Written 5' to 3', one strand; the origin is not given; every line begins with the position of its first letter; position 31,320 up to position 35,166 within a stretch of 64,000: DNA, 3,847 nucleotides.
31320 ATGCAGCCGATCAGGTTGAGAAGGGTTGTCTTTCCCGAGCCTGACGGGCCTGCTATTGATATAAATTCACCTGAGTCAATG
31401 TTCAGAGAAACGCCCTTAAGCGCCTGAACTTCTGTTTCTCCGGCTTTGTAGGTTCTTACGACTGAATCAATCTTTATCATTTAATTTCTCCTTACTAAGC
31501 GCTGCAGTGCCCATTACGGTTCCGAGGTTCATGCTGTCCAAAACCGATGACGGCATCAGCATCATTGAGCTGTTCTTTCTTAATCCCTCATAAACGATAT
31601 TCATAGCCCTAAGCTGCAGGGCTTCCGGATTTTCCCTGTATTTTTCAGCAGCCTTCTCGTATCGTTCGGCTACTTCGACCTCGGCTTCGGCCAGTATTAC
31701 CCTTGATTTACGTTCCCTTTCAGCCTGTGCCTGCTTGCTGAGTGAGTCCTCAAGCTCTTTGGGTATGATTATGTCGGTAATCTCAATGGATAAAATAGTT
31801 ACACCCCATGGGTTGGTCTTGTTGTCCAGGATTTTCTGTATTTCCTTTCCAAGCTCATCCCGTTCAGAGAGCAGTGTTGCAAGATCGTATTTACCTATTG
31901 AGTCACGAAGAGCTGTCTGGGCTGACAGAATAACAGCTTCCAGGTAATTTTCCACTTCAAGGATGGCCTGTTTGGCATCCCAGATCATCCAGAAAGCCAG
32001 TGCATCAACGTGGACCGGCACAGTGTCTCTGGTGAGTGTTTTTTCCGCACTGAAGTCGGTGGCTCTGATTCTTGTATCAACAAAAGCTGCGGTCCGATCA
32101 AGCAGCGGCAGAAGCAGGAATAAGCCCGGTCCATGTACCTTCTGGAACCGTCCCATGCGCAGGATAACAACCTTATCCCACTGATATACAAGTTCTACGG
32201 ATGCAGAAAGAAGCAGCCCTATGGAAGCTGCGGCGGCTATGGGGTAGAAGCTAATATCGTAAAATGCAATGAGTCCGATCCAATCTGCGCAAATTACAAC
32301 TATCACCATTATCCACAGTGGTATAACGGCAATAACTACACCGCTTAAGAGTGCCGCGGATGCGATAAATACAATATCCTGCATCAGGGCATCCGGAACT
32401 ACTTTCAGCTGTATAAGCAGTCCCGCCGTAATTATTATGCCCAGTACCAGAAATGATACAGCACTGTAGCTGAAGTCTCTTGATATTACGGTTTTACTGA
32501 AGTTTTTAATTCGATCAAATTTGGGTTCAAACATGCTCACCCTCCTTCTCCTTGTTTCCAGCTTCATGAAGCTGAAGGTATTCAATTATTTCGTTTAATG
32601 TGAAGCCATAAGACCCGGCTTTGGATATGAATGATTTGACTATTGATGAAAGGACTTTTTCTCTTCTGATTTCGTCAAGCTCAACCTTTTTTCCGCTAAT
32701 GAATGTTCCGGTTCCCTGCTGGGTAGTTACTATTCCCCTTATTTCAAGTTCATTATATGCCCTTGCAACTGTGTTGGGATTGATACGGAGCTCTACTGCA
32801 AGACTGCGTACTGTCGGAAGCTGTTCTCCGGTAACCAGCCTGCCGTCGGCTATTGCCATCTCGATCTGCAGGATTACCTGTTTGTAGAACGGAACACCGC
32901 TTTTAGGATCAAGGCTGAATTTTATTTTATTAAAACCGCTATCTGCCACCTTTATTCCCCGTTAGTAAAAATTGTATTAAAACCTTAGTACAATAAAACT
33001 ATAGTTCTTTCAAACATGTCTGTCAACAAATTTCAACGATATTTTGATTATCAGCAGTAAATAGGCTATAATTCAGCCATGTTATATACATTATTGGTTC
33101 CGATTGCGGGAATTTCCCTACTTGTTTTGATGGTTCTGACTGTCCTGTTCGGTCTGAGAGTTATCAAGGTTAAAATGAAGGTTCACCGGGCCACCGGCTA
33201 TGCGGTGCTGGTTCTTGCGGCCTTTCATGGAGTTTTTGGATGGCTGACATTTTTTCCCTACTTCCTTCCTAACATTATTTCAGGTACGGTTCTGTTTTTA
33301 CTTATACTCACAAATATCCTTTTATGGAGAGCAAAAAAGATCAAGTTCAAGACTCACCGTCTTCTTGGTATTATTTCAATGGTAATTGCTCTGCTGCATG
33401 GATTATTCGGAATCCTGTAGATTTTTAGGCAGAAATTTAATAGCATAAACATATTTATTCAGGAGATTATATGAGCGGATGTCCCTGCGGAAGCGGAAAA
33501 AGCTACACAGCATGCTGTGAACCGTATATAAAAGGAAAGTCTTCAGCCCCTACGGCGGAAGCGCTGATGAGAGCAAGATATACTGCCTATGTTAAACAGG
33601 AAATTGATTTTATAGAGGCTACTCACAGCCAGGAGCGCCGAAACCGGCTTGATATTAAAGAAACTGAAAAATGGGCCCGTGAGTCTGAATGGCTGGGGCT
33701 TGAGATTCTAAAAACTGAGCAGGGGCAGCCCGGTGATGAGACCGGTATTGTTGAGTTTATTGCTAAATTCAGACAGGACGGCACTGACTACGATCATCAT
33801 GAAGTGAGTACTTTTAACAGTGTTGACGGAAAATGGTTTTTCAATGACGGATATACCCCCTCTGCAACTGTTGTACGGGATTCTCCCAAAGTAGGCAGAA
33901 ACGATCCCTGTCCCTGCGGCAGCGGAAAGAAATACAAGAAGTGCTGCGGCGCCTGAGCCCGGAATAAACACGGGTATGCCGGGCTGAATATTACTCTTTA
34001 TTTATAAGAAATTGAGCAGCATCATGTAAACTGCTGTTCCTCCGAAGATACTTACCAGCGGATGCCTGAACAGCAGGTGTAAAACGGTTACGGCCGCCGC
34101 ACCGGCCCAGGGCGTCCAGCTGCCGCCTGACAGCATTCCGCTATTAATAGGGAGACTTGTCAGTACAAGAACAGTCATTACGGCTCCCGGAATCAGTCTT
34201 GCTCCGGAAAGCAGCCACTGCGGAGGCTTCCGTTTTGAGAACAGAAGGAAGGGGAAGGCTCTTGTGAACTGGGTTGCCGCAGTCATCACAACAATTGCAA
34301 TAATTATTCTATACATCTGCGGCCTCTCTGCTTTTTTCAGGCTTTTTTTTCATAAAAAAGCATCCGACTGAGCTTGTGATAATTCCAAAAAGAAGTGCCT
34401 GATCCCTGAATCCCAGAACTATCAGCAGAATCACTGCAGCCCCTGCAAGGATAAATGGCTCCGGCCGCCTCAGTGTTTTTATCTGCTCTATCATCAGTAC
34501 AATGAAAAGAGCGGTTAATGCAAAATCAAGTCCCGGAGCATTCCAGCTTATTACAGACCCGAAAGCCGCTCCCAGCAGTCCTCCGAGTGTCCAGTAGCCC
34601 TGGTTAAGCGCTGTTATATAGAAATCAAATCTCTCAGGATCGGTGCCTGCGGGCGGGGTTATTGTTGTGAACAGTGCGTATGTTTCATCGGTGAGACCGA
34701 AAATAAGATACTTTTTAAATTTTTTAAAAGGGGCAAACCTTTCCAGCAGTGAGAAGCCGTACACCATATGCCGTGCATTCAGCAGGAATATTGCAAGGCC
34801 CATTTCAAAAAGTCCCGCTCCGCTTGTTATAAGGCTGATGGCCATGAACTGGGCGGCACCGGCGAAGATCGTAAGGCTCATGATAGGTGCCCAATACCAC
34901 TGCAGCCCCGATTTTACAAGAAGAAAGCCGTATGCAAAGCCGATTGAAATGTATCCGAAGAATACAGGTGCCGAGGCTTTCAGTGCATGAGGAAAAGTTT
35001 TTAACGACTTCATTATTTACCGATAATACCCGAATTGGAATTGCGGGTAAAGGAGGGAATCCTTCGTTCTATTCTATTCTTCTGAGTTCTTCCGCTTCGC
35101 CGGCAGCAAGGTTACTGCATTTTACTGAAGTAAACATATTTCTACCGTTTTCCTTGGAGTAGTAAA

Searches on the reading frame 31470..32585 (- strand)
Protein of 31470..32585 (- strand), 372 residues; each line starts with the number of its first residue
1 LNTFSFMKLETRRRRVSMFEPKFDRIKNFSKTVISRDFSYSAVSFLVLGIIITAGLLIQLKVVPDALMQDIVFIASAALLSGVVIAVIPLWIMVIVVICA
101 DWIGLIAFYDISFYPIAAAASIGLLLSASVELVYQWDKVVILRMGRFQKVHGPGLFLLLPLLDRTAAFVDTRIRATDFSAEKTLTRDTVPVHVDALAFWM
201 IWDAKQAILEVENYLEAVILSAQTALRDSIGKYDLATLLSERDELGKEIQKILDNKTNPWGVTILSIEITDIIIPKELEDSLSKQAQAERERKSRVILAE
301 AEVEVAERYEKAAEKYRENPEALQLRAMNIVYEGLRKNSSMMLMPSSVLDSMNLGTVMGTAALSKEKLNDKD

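Call 23: search_protein_families(library=pfam, max_evalue=0.01, proteins=[window:31470-32585:-])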
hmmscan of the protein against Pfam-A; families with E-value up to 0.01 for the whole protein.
window:31470-32585:- (372 aa): 3 families
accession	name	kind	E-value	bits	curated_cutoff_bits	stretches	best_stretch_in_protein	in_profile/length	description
PF01145.31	Band_7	-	1.5e-35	123.3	23.6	1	137-302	7-175/176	SPFH domain / Band 7 family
PF13421.11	Band_7_1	-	0.00025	21.2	24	1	209-287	131-208/211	SPFH domain-Band 7 family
PF10935.13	DUF2637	-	0.0015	18.9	22.8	1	90-173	68-150/161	Protein of unknown function (DUF2637)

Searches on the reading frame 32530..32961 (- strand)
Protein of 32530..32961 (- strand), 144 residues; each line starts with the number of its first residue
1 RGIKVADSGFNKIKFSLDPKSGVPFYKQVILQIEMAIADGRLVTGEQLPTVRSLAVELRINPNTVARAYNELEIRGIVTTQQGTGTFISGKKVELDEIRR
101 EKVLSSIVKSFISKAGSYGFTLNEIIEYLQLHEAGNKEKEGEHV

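Call 23: search_protein_families(library=pfam, max_evalue=0.01, proteins=[window:32530-32961:-])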
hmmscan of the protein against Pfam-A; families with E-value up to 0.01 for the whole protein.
window:32530-32961:- (144 aa): 3 families
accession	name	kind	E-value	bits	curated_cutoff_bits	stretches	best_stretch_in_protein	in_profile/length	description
PF00392.27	GntR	-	5.4e-18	64.9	27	1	26-88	2-64/64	Bacterial regulatory proteins, gntR family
PF13730.12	HTH_36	-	0.0023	18.1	25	1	45-77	22-54/55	Helix-turn-helix domain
PF02082.26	Rrf2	-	0.0047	17.5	30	1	45-85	20-60/132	Iron-dependent Transcriptional regulator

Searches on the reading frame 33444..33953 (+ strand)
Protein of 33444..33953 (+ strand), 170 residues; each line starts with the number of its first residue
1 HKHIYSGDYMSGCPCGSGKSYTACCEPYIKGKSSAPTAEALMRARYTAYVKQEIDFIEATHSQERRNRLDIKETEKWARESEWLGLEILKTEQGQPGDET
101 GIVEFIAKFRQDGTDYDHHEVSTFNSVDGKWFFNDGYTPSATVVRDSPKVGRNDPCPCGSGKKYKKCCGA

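Call 23: search_protein_families(library=pfam, max_evalue=0.01, proteins=[window:33444-33953:+])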
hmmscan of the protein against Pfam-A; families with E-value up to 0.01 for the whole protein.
window:33444-33953:+ (170 aa): 2 families
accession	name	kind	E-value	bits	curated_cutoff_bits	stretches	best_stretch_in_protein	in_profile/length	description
PF17775.7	YchJ_M-like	-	2.7e-31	108.7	22.7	1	37-136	1-99/99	YchJ, middle NTF2-like domain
PF02810.21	SEC-C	-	5.3e-15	55.4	20.4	2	152-169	1-18/19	SEC-C motif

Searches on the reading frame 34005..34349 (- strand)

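Call 23: search_protein_families(library=pfam, max_evalue=0.01, proteins=[window:34005-34349:-])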
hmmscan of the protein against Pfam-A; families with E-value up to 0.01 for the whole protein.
window:34005-34349:- (115 aa): 1 family
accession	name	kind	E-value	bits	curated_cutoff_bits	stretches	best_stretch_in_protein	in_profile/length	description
PF05437.17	AzlD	-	3.6e-20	72.4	23.7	1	15-111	1-98/99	Branched-chain amino acid transport protein (AzlD)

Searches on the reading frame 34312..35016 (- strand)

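Call 23: search_protein_families(library=pfam, max_evalue=0.01, proteins=[window:34312-35016:-])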
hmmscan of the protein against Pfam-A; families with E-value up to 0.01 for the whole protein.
window:34312-35016:- (235 aa): 1 family
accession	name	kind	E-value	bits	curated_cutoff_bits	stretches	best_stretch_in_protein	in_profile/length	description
PF03591.19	AzlC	-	8.8e-41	140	32.1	1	17-156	1-137/137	AzlC protein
